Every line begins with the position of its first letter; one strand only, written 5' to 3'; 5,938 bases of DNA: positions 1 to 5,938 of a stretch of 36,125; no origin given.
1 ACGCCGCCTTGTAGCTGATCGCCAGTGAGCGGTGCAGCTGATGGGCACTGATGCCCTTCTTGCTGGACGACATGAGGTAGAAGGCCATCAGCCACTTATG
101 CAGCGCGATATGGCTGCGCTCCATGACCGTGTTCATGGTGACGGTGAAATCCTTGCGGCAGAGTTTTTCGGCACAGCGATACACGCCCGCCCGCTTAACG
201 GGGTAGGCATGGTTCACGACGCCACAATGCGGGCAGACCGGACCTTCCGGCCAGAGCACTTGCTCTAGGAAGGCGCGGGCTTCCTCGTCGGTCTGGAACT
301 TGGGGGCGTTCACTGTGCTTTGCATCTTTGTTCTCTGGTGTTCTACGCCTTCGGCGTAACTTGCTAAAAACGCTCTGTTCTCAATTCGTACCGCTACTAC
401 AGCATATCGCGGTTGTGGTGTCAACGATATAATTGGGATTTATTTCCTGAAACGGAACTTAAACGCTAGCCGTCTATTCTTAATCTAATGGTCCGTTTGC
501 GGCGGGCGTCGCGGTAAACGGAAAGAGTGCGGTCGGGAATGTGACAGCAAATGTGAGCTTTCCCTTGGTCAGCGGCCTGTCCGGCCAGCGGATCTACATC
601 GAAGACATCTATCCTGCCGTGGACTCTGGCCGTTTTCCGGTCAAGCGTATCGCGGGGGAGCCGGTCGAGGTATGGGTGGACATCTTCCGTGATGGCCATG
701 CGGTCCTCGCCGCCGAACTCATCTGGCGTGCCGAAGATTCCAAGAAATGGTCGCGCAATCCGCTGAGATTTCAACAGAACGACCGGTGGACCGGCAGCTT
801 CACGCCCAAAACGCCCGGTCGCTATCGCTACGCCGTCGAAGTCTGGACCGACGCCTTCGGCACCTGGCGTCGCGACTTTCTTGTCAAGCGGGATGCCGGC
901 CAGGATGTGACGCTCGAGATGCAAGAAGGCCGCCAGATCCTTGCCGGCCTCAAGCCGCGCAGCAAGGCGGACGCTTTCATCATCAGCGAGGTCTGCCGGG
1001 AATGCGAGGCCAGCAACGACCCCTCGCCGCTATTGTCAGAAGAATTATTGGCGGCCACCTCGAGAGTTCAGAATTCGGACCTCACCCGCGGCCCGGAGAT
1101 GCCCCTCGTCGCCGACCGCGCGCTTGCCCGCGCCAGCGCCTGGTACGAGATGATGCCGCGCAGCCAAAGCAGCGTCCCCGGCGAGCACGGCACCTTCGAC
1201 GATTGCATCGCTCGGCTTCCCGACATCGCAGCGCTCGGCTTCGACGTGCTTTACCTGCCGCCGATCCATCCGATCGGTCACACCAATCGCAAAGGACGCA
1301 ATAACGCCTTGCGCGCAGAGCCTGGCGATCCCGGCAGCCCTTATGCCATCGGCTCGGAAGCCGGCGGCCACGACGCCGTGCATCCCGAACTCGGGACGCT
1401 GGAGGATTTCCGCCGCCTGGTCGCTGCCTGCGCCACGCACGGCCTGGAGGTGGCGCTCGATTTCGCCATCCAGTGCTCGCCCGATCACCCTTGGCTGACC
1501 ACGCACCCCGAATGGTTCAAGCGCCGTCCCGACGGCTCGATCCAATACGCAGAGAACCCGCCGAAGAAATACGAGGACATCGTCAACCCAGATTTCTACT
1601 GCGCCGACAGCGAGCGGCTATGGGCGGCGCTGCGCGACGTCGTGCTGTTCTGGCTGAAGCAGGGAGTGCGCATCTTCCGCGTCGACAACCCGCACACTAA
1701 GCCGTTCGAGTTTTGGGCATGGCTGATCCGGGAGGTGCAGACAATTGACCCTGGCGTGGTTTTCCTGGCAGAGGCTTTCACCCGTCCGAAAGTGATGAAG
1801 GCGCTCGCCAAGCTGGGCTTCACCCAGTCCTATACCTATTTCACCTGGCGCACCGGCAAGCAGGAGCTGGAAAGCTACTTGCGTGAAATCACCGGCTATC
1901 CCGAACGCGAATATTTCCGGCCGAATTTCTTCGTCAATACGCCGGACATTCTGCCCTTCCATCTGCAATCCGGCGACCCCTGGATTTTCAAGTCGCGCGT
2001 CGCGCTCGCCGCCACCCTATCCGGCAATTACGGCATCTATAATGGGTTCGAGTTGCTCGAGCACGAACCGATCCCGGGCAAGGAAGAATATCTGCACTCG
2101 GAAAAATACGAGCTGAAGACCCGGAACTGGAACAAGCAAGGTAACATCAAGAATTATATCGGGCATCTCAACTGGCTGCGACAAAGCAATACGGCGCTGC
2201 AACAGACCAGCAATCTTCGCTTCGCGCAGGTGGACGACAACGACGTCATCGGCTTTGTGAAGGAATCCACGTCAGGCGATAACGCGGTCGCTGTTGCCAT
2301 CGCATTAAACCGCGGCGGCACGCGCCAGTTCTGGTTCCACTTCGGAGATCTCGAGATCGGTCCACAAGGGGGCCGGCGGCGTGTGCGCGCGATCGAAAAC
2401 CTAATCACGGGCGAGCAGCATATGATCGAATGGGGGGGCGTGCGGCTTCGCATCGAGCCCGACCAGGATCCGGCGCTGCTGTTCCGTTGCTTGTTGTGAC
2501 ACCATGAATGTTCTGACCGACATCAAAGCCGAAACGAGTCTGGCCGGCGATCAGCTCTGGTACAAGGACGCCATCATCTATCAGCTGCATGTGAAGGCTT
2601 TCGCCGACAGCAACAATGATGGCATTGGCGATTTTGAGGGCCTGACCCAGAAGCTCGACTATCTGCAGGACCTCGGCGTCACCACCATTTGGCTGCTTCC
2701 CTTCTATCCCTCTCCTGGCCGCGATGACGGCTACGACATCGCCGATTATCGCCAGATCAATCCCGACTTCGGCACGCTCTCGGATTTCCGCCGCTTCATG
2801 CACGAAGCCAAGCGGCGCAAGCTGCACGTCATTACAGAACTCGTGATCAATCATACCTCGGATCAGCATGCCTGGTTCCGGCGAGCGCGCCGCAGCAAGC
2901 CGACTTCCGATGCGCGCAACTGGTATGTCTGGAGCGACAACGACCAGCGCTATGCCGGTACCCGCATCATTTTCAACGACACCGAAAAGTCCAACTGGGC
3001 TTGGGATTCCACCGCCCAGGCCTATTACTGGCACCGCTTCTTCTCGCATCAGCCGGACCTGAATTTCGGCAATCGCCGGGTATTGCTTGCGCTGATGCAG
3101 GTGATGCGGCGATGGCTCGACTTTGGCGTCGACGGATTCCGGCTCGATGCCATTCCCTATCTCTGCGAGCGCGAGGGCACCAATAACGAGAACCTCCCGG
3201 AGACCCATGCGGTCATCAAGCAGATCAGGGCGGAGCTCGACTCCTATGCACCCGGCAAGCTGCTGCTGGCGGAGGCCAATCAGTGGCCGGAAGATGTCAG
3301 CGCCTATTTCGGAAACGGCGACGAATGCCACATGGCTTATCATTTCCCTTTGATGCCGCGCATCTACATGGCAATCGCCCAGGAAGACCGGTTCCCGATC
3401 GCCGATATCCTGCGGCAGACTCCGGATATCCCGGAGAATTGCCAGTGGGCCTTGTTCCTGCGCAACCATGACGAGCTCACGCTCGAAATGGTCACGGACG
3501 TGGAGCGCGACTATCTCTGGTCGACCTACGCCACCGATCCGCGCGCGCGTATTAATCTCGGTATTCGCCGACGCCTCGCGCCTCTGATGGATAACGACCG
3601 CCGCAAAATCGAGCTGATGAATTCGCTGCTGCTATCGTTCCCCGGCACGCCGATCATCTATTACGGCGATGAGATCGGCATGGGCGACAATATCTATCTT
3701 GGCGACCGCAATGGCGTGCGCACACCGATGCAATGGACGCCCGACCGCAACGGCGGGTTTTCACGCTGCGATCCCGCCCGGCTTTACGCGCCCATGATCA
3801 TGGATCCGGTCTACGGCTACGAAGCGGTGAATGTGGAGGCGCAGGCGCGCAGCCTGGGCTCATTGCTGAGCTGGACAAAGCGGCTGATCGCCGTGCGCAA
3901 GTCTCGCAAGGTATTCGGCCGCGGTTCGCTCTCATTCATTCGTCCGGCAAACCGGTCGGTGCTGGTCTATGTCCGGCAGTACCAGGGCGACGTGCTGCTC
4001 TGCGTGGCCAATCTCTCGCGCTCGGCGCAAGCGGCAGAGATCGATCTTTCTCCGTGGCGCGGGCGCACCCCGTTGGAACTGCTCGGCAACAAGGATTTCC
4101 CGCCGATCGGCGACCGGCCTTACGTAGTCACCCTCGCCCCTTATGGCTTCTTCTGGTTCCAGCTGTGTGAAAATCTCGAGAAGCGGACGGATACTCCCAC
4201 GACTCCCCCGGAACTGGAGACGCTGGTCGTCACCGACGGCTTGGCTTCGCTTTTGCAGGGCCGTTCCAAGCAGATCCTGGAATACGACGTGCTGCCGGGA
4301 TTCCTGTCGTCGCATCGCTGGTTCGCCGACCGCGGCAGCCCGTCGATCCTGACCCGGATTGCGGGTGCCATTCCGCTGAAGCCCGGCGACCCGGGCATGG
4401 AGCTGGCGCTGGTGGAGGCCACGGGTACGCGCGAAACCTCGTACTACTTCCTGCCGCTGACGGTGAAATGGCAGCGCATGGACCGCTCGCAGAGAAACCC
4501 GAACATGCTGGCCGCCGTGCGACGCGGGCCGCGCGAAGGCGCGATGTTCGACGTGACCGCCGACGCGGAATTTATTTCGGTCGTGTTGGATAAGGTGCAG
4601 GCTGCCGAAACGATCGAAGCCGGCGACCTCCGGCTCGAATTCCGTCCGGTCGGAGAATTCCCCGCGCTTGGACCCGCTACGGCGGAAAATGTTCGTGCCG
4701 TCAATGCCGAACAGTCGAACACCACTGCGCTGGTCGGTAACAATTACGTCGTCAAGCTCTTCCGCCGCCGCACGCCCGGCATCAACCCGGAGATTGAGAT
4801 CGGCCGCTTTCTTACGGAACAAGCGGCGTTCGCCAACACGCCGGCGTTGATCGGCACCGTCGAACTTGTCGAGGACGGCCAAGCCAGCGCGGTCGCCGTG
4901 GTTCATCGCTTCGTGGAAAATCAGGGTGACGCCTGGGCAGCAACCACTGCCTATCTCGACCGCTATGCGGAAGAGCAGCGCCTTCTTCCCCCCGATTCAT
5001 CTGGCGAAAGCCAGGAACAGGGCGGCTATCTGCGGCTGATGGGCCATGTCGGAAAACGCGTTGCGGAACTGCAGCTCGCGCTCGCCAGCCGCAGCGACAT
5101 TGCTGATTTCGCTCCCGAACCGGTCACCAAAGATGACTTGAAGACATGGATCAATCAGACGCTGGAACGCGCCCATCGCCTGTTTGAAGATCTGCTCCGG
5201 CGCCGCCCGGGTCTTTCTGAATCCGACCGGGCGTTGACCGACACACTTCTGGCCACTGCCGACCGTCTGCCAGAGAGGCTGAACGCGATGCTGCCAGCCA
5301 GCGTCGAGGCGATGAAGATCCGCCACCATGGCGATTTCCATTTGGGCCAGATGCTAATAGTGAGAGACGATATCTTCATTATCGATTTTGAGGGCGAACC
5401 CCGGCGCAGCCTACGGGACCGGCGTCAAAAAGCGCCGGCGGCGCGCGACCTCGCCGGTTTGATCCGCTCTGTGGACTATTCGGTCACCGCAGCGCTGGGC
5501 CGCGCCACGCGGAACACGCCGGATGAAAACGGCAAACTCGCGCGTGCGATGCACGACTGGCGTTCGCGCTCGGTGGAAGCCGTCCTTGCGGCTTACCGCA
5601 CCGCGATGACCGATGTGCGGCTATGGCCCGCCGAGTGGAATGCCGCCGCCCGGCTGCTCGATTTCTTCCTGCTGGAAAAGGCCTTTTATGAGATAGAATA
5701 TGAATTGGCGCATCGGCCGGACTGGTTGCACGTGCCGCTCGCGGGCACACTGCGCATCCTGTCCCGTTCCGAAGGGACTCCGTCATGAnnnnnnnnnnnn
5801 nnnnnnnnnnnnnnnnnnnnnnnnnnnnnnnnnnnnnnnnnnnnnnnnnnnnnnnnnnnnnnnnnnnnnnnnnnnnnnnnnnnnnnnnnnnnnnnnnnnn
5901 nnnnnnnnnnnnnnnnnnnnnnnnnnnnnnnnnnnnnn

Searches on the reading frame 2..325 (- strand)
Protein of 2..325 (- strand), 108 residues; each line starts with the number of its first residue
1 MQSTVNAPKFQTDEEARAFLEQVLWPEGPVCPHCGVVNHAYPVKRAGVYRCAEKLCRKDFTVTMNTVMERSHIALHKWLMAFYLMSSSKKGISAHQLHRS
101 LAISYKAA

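Call 67: search_protein_families(library=pfam, proteins=[window:2-325:-], max_evalue=0.01)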
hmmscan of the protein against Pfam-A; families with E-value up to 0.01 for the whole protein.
window:2-325:- (108 aa): 1 family
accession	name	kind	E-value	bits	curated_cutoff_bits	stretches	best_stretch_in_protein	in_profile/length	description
PF12760.12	Zn_ribbon_IS1595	-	1.4e-16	60.6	25.4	1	12-58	2-45/46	Transposase zinc-ribbon domain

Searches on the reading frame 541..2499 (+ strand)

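Call 7: search_protein_families(library=pfam, proteins=[window:541-2499:+], max_evalue=0.0001)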
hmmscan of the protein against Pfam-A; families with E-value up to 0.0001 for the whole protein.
window:541-2499:+ (652 aa): 2 families
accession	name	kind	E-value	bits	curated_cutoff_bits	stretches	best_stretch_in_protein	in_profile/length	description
PF11896.14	GlgE_dom_N_S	-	5.6e-51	173.8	25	1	16-193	1-179/179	Alpha-1,4-glucan:maltose-1-phosphate maltosyltransferase, domain N/S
PF00128.31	Alpha-amylase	-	1.1e-07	31.9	22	1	209-324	8-104/446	Alpha amylase, catalytic domain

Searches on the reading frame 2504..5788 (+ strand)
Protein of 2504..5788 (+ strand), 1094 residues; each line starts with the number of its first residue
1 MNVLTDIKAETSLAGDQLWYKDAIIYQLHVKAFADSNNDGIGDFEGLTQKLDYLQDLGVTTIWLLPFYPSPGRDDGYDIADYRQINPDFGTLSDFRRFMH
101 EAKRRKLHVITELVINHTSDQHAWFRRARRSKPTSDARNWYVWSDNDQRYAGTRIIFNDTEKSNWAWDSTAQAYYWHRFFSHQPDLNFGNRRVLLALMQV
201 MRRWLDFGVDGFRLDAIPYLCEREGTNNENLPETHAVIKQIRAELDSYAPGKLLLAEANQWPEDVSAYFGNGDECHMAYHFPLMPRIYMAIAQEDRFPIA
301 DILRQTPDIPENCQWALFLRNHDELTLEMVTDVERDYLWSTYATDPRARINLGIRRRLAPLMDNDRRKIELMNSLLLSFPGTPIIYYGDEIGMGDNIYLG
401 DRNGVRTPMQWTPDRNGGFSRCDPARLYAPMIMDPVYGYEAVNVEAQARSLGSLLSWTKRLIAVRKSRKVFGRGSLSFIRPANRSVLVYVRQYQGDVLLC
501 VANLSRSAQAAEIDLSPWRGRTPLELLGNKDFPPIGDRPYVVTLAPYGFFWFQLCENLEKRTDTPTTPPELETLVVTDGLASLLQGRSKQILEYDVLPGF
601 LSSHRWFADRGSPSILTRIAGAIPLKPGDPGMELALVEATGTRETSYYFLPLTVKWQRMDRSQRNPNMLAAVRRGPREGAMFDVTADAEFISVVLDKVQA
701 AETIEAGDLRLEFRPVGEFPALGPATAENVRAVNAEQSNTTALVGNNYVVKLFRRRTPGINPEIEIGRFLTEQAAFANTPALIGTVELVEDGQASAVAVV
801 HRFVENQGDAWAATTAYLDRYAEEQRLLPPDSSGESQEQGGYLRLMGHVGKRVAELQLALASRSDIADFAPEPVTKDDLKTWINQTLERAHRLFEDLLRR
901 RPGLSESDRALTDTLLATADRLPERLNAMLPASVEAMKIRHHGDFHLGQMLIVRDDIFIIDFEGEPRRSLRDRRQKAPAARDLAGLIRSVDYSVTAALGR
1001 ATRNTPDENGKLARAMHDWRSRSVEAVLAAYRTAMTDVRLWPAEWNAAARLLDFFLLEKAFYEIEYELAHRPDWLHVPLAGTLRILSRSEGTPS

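Call 7: search_protein_families(library=pfam, proteins=[window:2504-5788:+], max_evalue=0.0001)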
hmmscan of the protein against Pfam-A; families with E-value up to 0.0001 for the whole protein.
window:2504-5788:+ (1094 aa): 3 families
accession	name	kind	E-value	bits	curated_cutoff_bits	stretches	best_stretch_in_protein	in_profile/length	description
PF00128.31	Alpha-amylase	-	8.9e-91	305.8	22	2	27-325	1-317/446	Alpha amylase, catalytic domain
PF16657.11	Malt_amylase_C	-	1.8e-28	98.9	27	1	474-551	1-75/75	Maltogenic Amylase, C-terminal domain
PF18085.6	Mak_N_cap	-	1.8e-08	35.7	22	1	600-687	1-87/87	Maltokinase N-terminal cap domain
